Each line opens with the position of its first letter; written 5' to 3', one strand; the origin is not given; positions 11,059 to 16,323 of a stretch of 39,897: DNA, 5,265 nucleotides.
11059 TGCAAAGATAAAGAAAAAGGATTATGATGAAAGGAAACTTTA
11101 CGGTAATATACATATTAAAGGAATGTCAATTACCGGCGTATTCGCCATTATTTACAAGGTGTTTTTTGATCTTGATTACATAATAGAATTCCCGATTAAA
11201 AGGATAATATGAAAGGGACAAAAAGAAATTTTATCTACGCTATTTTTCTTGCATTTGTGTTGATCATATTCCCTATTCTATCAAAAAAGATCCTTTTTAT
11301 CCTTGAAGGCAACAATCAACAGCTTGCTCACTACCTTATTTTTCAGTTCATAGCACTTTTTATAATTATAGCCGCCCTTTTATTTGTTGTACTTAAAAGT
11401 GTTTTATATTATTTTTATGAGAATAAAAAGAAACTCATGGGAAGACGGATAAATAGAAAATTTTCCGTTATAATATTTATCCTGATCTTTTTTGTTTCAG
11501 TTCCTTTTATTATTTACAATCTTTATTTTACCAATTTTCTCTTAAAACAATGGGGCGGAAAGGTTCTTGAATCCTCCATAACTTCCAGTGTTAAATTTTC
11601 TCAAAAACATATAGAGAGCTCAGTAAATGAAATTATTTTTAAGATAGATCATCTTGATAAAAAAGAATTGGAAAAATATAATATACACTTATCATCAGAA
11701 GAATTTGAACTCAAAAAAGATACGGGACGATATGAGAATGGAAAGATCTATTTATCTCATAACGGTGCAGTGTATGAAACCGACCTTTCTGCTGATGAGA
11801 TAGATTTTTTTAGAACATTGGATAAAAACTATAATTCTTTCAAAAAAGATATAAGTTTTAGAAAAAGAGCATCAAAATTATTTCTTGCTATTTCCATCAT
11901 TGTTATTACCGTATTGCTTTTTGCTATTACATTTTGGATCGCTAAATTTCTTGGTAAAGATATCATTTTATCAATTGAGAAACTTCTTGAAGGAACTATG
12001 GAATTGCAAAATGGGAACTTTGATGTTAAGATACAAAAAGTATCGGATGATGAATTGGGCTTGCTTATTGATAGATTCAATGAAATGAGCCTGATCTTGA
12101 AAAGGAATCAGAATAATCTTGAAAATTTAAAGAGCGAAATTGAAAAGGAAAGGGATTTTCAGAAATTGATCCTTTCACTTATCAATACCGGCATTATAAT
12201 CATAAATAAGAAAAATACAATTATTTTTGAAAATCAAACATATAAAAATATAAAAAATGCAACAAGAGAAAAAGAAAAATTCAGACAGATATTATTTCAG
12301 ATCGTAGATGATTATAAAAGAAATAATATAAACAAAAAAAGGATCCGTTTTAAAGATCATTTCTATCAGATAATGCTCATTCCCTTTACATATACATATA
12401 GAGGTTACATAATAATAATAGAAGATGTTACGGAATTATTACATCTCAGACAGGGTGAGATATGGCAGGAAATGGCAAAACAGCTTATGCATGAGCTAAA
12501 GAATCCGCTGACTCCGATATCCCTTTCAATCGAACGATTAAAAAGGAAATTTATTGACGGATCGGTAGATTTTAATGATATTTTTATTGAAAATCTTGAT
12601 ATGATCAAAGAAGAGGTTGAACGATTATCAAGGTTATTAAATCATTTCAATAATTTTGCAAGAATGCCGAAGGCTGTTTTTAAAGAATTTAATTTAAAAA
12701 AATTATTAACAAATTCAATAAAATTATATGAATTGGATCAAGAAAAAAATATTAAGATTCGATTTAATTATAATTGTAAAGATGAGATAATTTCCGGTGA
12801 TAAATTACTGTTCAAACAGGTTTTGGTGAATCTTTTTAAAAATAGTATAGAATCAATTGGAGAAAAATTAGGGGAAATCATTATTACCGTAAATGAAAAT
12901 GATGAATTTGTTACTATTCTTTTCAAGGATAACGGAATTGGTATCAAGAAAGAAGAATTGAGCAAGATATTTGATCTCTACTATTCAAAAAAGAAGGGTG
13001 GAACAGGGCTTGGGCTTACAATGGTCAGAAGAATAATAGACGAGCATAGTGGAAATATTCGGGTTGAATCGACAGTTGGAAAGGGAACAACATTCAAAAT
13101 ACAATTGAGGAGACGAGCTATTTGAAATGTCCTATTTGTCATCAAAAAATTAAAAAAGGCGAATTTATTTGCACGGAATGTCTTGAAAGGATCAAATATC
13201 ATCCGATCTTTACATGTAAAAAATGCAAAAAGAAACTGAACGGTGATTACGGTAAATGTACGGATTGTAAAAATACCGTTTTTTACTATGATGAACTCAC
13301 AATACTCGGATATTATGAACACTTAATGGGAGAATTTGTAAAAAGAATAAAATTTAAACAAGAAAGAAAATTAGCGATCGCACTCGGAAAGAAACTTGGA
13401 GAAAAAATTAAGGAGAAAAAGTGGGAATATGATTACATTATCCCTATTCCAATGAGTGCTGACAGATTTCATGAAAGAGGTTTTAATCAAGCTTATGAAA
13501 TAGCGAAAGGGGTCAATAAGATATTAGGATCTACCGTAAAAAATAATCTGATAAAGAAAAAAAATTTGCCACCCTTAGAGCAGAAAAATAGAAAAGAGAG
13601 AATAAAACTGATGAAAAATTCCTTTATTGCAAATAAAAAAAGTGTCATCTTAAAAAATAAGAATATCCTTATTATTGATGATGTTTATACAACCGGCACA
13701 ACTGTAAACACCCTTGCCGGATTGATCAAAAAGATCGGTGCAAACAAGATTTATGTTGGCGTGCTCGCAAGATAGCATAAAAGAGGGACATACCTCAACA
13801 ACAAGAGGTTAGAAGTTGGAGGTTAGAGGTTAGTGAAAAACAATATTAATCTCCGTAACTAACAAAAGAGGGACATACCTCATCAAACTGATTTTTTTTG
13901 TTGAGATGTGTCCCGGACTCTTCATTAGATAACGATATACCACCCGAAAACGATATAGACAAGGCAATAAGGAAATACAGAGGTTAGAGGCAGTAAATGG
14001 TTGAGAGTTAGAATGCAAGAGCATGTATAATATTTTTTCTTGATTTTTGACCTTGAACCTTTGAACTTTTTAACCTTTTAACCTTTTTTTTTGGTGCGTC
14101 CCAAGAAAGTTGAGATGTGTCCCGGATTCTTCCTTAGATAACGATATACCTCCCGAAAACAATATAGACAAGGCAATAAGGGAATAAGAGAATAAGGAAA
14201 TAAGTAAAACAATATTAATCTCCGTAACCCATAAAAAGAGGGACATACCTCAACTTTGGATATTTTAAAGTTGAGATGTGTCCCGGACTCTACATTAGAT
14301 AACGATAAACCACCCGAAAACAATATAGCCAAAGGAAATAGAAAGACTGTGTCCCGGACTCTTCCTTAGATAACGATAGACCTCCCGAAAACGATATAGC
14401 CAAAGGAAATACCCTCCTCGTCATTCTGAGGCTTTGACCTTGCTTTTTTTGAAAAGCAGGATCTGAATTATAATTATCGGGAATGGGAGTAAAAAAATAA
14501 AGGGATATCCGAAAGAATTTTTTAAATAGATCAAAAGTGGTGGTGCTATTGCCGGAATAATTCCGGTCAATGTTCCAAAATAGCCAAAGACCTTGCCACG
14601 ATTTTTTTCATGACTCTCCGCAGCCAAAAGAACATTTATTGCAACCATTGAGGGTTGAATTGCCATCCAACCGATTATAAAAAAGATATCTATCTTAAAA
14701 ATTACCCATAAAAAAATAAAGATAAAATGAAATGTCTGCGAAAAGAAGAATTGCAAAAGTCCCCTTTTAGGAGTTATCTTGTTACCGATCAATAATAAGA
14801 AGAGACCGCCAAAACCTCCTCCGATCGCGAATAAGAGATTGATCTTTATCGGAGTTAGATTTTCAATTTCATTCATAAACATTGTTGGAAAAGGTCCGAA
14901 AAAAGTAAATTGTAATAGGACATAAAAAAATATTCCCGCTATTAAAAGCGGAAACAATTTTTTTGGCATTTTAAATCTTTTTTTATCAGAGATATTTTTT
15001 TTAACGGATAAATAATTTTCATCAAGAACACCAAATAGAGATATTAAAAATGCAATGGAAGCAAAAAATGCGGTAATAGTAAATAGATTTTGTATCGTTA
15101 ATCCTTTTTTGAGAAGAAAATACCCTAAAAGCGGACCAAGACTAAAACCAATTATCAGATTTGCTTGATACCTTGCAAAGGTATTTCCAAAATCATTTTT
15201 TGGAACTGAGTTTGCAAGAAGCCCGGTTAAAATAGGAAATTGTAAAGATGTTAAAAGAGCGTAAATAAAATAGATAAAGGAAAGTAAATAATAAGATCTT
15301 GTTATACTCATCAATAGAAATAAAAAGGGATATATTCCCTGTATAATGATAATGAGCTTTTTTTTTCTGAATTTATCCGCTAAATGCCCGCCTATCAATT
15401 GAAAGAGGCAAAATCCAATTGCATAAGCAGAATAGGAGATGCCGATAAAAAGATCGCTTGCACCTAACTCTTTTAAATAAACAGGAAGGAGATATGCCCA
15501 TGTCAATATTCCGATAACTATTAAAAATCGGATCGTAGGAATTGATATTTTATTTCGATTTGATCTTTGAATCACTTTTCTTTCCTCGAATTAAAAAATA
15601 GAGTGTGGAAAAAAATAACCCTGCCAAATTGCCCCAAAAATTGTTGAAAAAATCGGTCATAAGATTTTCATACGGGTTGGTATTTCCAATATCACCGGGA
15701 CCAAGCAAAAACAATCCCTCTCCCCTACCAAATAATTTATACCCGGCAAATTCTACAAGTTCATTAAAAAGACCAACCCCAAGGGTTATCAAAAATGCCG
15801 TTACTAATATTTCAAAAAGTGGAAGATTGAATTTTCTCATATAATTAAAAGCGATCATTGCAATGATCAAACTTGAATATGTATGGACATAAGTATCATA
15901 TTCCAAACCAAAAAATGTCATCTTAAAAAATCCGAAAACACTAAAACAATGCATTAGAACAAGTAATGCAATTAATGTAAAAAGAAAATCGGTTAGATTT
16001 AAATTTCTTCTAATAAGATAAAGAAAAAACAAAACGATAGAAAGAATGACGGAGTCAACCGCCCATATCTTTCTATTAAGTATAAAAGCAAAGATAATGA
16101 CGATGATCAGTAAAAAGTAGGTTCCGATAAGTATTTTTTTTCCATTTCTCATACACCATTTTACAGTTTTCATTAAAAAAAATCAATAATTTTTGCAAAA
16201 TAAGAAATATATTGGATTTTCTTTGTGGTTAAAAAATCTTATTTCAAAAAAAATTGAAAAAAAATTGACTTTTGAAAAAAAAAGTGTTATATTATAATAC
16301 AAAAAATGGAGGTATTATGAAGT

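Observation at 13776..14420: A 645-bp convergent intergenic region is a structured mosaic array, including four copies of a 63-70-nt core repeat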

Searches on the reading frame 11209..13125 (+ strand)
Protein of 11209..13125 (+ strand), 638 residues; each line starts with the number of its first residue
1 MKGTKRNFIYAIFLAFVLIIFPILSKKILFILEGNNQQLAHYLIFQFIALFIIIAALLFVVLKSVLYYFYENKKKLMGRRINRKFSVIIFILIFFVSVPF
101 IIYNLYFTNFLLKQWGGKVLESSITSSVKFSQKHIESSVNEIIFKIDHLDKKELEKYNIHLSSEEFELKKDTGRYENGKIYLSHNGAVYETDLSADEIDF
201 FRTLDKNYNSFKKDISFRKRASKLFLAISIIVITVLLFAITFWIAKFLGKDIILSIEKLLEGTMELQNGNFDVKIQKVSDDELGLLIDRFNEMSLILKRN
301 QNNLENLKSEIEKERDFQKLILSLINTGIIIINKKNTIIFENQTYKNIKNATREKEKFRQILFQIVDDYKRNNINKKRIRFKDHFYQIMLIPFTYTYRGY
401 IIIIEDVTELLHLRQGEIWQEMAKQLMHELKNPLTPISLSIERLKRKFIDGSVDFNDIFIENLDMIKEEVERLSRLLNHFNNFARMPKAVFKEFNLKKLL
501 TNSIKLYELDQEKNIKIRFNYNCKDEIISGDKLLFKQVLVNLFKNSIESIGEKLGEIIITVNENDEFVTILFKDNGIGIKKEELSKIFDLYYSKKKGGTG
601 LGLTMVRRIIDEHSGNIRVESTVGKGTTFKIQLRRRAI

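Call 12: search_protein_families(library=pfam, proteins=[window:11209-13125:+])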
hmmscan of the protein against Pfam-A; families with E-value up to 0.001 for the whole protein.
window:11209-13125:+ (638 aa): 5 families
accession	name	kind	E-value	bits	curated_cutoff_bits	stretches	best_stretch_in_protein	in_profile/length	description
PF02518.31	HATPase_c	-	6.8e-24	84.9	26.4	1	530-635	1-109/111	Histidine kinase-, DNA gyrase B-, and HSP90-like ATPase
PF00512.31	HisKA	-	1.8e-10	41.1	26.9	1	420-486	3-63/66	His Kinase A (phospho-acceptor) domain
PF00672.30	HAMP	-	8.2e-07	29.7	25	1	248-294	2-48/53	HAMP domain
PF14501.12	HATPase_c_5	-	6.5e-06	26.4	22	1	537-621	8-90/102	GHKL domain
PF13589.12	HATPase_c_3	-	9.3e-05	22.9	25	1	535-596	3-62/137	Histidine kinase-, DNA gyrase B-, and HSP90-like ATPase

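Call 30: find_related_loci(query=window:11209-13125:+, collection=genome_contigs, flank=10000)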
Query window:11209-13125:+ (638 aa) in genome_contigs; peptide patterns used: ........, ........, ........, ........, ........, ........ (x = any residue, [..] = any of these).
191 stretches matched a pattern; 2 encode a relative of the query (tblastn E <= 1e-3); 2 distinct loci.
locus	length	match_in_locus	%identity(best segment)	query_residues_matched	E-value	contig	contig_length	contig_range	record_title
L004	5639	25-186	37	574-621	2e-6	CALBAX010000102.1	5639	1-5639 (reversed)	MAG TPA_asm: uncultured Desulfovibrio sp. isolate SRR8114105_bin.76_CONCOCT_v1.1_MAG genome assembly, contig: ERZ1740106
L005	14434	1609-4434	26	414-581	6e-6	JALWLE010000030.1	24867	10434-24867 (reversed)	MAG: Flavobacteriales bacterium isolate M17_metabat2_scaf2bin.041 M17_NODE_1403_length_24867_cov_9.120372, whole genome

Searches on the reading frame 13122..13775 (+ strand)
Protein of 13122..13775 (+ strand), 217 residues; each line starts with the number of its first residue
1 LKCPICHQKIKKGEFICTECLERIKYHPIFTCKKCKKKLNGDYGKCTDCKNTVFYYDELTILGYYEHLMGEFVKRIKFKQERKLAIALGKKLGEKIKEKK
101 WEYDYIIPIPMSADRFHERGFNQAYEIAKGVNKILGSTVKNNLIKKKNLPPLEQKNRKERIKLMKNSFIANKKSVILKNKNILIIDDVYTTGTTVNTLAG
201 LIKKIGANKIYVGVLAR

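Call 12: search_protein_families(library=pfam, proteins=[window:13122-13775:+])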
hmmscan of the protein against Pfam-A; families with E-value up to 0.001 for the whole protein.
window:13122-13775:+ (217 aa): 2 families
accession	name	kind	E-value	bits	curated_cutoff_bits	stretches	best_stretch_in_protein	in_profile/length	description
PF00156.33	Pribosyltran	-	7.2e-08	32.3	26.3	1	160-216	79-124/158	Phosphoribosyl transferase domain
PF18912.6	DZR_2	-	5.4e-05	23.4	27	1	2-50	9-56/56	Double zinc ribbon domain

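Call 52: find_encoding_contigs(protein=window:13122-13775:+, flank=3000)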
Protein window:13122-13775:+ (217 aa): 1 contig read that carries it; 1 place shown.
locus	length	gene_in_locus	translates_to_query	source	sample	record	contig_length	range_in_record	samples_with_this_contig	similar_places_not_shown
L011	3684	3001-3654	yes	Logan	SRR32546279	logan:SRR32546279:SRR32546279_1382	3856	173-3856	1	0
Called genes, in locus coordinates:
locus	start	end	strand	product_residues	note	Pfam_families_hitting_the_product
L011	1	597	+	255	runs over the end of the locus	?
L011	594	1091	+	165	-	-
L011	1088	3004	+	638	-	PF00672:HAMP (weak), PF00512:HisKA, PF02518:HATPase_c, PF14501:HATPase_c_5 (weak)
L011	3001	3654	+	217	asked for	PF00156:Pribosyltran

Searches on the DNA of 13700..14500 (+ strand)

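Call 48: search_rna_families(source=window, start=13700, end=14500, threshold=evalue, max_evalue=5)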
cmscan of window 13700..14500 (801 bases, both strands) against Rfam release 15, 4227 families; matches with E-value up to 5: 6.
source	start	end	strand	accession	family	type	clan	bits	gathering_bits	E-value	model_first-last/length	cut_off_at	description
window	14235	14291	-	RF03865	mir-7637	Gene; miRNA;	-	18.2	88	1.5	1-68/68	no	mir-7637 microRNA precursor family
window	14238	14288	+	RF04130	MIR7996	Gene; miRNA;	-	17.6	119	2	1-190/190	no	MIR7996 microRNA precursor family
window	14129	14228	-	RF00688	MIR394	Gene; miRNA;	-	16.9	60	2.1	1-109/109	no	MIR394 microRNA precursor family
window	13814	13952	-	RF03532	SQ2397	Cis-reg;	-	16.8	100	2.5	1-243/243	no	Cis-regulator of HTH transcription factor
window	13817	13857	+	RF03904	MIR7991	Gene; miRNA;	-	15.7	58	4.2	1-47/47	no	MIR7991 microRNA precursor family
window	13860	13929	-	RF01123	sR35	Gene; snRNA; snoRNA; CD-box;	-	13.3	60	1.6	1-57/57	no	Small nucleolar RNA sR35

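Call 82: search_dna_similar(query=window:14100-14420:+, collection=plasmids, mode=distant, max_evalue=0.01, max_rows=10)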
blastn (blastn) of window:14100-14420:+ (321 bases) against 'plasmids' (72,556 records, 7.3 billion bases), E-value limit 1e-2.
Records with a match: 1; places in all: 1; records where one place covers at least 80% of the query: 0.
Best place of each record, by identity: 80-90% 1.
By first word of the organism name: Catenovulum 1.
By predicted mobility (MOB-suite, as given by PLSDB): non-mobilizable 1.
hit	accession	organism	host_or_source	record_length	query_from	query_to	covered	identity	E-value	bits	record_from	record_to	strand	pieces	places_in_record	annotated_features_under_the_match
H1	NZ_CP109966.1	Catenovulum adriaticum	algae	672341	71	119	15%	82.7%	5e-4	53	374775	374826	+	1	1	none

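Call 83: search_dna_similar(query=window:14100-14420:+, collection=phages, mode=distant, max_evalue=0.01, max_rows=10)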
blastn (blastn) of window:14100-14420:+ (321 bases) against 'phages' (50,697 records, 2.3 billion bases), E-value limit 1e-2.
No match.

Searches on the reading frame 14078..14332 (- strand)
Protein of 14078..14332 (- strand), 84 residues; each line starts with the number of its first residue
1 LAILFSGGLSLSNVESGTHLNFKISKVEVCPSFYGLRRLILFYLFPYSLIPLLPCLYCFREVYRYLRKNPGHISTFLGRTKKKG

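Call 12: search_protein_families(library=pfam, proteins=[window:14078-14332:-])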
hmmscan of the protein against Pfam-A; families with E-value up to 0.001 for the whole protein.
window:14078-14332:- (84 aa): 0 families

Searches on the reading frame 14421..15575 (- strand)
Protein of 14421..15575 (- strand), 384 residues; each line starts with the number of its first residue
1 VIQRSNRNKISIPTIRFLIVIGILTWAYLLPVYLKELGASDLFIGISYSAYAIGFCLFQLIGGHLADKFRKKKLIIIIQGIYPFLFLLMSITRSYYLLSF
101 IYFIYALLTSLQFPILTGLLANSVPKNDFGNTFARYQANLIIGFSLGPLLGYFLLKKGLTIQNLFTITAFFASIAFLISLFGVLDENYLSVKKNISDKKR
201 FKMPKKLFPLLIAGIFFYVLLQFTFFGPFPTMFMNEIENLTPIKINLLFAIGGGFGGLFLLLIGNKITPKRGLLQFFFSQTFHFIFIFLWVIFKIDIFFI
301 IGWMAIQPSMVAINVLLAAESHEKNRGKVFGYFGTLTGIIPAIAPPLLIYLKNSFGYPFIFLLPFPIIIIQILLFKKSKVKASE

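Call 11: find_encoding_contigs(protein=window:14421-15575:-, flank=10000, max_places=6)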
Protein window:14421-15575:- (384 aa): 1 contig read that carries it; 1 place shown.
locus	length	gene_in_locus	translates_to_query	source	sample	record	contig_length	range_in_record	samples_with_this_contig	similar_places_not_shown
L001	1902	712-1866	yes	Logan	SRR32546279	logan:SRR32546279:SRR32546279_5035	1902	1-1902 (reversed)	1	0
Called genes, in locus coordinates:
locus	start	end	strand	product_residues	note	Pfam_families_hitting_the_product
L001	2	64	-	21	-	?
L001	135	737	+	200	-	PF09997:DUF2238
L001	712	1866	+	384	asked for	PF07690:MFS_1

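Call 12: search_protein_families(library=pfam, proteins=[window:14421-15575:-])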
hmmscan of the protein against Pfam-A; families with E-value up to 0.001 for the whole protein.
window:14421-15575:- (384 aa): 2 families
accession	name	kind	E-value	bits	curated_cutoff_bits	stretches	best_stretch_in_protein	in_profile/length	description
PF07690.21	MFS_1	-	2.2e-32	112.8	33.4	2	20-302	9-307/347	Major Facilitator Superfamily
PF05977.19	MFS_3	-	0.00042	19.3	27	0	36-178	39-187/524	Transmembrane secretion effector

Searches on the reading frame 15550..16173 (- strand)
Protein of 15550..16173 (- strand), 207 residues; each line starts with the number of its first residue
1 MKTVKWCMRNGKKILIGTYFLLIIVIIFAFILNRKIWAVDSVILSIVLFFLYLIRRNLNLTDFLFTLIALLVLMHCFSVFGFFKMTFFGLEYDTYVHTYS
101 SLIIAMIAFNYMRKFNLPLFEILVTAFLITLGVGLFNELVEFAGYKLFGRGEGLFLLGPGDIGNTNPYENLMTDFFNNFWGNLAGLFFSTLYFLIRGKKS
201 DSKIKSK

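Call 12: search_protein_families(library=pfam, proteins=[window:15550-16173:-])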
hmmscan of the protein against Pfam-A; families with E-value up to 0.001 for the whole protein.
window:15550-16173:- (207 aa): 0 families

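Call 89: search_protein_families(library=pfam, proteins=[window:15550-16173:-], max_evalue=0.01)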
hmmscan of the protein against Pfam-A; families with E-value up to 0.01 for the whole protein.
window:15550-16173:- (207 aa): 1 family
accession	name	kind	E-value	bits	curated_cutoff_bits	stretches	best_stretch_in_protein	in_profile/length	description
PF09997.14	DUF2238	-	0.0085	16.4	26.4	1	46-162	2-130/140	Predicted membrane protein (DUF2238)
